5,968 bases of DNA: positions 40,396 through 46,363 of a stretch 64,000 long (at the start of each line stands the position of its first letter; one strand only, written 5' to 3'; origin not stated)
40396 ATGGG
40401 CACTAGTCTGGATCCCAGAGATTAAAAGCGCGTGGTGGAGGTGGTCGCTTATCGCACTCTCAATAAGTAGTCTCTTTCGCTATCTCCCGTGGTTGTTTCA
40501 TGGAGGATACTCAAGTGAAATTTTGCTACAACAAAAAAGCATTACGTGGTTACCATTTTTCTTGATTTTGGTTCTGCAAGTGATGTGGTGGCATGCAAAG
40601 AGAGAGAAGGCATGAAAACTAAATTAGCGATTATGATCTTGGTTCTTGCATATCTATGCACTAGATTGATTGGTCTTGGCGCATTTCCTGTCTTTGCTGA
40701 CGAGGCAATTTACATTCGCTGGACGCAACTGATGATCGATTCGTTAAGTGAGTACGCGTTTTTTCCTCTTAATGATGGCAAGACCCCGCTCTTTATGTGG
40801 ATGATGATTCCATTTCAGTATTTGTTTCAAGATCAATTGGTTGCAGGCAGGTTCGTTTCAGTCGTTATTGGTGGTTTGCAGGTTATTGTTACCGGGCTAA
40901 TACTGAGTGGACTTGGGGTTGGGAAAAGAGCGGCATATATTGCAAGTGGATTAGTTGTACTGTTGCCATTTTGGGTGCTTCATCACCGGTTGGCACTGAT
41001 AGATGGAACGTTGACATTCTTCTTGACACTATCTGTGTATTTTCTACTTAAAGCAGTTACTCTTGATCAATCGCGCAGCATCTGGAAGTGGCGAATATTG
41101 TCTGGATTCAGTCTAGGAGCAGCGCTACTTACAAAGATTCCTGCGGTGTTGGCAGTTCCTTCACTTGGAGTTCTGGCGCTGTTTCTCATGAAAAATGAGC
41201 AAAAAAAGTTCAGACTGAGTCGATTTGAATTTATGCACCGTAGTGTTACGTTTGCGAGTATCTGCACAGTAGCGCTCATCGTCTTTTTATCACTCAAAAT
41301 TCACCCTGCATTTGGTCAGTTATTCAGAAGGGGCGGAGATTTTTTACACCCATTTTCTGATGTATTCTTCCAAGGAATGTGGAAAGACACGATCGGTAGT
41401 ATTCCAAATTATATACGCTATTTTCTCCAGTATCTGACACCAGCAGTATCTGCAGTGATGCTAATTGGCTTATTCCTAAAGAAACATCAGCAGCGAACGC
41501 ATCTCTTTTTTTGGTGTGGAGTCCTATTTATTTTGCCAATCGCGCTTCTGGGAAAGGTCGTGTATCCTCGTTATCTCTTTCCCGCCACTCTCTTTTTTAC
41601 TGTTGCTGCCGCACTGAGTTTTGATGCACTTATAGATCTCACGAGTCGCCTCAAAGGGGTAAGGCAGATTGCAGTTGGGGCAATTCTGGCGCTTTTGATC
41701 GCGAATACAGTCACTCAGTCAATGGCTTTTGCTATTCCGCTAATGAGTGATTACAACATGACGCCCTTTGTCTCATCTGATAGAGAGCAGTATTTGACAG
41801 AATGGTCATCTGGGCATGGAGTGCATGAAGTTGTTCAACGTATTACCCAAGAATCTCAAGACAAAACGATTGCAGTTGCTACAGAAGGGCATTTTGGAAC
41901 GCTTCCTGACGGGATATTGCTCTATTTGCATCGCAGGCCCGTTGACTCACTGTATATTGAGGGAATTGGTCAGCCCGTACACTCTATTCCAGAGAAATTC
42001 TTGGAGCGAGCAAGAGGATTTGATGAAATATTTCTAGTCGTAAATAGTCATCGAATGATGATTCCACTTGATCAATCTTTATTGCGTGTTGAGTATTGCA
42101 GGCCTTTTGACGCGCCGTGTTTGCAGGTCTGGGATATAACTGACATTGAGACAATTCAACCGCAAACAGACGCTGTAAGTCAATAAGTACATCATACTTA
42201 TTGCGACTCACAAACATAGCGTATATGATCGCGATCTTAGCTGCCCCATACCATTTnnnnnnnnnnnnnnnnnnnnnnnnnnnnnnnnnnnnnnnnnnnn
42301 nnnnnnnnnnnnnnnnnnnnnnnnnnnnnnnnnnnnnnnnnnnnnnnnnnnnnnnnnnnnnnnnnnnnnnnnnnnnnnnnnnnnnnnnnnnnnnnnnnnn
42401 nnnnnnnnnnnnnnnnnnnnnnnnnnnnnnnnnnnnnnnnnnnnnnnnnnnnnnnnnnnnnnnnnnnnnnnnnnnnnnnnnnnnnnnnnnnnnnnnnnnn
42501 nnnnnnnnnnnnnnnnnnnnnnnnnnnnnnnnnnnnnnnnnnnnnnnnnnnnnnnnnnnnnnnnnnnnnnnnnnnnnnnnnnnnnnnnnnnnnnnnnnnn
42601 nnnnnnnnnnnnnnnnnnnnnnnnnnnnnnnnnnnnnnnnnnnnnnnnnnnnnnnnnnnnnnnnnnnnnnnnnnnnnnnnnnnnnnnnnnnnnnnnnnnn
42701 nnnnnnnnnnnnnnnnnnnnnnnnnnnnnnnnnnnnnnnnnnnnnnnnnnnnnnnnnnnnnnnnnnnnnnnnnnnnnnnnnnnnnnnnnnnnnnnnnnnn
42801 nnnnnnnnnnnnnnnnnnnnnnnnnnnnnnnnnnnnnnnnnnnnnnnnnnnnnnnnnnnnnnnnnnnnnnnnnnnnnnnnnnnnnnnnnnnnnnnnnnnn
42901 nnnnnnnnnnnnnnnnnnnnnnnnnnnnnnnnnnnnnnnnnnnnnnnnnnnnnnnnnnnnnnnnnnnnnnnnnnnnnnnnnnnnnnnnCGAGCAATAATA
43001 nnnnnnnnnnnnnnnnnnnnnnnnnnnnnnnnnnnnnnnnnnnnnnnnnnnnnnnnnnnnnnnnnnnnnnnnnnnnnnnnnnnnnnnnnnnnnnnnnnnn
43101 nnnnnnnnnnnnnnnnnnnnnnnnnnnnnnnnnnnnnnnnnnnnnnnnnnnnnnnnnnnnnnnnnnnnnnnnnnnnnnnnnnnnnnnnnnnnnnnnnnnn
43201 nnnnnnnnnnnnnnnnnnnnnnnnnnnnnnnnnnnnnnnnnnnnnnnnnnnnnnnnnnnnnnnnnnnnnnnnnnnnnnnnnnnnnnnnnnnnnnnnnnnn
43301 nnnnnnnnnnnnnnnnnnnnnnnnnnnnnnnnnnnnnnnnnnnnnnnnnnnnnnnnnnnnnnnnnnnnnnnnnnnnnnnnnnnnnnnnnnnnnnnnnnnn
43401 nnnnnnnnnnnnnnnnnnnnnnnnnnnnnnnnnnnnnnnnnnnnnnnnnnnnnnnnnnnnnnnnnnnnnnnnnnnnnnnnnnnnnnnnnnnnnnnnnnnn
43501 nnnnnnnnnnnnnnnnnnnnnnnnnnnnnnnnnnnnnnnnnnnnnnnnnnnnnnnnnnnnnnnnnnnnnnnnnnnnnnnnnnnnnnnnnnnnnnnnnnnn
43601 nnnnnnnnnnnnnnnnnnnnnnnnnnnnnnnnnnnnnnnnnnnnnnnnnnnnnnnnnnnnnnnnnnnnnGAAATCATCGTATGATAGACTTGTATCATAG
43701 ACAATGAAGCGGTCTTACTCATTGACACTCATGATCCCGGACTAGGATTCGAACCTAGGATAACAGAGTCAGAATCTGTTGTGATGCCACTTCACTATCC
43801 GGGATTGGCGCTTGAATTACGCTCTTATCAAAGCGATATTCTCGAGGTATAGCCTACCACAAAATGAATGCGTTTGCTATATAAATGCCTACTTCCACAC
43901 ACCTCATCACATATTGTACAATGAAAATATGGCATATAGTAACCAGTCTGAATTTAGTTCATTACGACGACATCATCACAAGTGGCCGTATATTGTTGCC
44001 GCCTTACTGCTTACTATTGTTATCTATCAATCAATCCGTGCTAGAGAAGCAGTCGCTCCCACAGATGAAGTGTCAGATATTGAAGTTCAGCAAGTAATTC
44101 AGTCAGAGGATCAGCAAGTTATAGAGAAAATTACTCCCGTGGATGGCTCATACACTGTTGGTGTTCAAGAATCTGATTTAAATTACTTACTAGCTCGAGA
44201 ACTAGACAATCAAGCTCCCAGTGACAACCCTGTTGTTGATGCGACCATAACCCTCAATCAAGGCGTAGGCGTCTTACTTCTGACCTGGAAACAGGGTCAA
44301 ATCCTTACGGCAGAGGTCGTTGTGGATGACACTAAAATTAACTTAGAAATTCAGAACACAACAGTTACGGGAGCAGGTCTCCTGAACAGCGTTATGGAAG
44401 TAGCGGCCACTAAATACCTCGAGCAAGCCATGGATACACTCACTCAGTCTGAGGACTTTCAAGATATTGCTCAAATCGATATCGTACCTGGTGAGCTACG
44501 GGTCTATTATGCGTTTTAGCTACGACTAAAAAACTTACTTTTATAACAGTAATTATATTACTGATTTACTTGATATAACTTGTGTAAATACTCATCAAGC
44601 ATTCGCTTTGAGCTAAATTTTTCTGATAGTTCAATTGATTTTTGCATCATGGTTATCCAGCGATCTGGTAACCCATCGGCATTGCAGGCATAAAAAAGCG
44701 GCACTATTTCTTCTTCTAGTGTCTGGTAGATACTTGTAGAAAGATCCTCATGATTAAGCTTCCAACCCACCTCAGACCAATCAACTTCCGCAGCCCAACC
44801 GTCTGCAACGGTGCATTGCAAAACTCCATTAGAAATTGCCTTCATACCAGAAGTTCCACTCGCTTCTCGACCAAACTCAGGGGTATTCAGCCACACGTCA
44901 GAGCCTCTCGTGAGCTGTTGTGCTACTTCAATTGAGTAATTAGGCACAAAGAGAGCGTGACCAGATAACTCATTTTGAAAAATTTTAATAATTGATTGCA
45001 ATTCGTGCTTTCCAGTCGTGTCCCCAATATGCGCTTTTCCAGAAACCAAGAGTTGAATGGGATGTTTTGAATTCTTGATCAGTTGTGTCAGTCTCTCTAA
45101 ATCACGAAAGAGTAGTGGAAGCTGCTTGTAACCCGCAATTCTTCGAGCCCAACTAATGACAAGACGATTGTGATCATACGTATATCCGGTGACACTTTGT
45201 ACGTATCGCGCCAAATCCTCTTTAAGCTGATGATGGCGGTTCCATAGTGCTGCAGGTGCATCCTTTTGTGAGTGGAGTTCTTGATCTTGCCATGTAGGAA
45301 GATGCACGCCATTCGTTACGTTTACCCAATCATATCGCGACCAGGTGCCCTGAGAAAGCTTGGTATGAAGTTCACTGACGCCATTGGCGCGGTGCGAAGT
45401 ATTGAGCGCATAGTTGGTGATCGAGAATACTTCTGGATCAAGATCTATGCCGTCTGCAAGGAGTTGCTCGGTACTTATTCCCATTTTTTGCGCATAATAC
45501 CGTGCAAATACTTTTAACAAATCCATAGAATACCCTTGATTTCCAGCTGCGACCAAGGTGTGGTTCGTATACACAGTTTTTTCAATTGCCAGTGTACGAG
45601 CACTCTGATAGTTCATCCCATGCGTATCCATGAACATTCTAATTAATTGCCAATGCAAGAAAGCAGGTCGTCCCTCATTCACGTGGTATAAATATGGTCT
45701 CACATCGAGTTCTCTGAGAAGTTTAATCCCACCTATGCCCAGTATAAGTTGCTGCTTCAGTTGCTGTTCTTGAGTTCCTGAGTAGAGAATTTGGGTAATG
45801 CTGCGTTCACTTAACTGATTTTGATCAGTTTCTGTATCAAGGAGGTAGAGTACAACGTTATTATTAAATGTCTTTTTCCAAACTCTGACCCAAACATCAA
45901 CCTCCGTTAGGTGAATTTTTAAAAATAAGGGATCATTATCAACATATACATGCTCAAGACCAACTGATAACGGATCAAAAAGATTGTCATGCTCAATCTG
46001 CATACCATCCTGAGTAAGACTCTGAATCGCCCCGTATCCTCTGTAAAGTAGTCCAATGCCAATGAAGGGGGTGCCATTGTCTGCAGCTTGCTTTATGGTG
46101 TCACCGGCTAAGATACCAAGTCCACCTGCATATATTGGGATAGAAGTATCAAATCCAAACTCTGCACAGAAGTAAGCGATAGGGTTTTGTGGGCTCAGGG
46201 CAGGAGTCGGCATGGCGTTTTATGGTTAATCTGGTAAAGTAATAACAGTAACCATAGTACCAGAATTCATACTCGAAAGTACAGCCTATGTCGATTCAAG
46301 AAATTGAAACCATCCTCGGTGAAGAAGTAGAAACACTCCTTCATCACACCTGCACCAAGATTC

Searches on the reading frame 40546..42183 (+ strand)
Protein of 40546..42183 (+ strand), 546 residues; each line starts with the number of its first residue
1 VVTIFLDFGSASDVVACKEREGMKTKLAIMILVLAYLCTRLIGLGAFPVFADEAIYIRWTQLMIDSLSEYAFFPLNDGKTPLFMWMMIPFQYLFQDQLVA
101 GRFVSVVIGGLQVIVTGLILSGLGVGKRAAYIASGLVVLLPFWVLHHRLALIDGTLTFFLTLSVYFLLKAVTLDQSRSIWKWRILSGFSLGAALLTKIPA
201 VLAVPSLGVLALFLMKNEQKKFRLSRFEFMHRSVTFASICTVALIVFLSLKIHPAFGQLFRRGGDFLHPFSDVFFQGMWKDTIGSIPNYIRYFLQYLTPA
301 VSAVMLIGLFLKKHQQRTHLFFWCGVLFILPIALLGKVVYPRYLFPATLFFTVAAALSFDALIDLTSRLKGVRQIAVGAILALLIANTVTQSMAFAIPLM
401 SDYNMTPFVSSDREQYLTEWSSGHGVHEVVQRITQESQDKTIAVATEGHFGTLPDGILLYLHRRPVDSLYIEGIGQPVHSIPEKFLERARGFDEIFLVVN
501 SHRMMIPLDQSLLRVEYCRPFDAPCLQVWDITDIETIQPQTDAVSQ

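Call 34: search_protein_families(library=pfam, proteins=[window:40546-42183:+], max_evalue=0.00001)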
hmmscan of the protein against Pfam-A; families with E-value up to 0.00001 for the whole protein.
window:40546-42183:+ (546 aa): 2 families
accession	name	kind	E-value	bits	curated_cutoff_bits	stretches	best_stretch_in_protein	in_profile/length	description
PF02366.24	PMT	-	8.2e-20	71.8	22.7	1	78-249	61-235/245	Dolichyl-phosphate-mannose-protein mannosyltransferase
PF13231.12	PMT_2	-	3.1e-13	50.7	26.1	1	79-224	2-140/160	Dolichyl-phosphate-mannose-protein mannosyltransferase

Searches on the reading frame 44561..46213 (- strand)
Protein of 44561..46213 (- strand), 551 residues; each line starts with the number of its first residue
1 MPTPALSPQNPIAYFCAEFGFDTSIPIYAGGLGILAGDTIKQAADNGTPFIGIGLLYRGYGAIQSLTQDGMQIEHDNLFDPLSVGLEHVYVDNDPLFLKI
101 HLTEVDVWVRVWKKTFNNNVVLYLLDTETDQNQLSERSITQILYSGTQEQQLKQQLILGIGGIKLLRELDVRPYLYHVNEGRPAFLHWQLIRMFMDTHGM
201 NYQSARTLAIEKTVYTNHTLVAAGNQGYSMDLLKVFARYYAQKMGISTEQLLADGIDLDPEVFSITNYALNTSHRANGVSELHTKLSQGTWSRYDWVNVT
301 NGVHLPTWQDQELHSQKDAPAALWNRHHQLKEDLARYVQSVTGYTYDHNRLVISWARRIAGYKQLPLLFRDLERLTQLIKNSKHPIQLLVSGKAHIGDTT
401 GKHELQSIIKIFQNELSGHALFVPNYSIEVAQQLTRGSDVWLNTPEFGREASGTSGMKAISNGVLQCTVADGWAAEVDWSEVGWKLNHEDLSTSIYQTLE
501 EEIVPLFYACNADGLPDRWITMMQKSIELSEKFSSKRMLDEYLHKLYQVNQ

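Call 34: search_protein_families(library=pfam, proteins=[window:44561-46213:-], max_evalue=0.00001)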
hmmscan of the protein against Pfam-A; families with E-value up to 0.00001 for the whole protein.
window:44561-46213:- (551 aa): 1 family
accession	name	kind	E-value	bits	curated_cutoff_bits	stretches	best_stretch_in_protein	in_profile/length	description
PF00343.26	Phosphorylase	-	7e-27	94.4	27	2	319-477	415-584/713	Carbohydrate phosphorylase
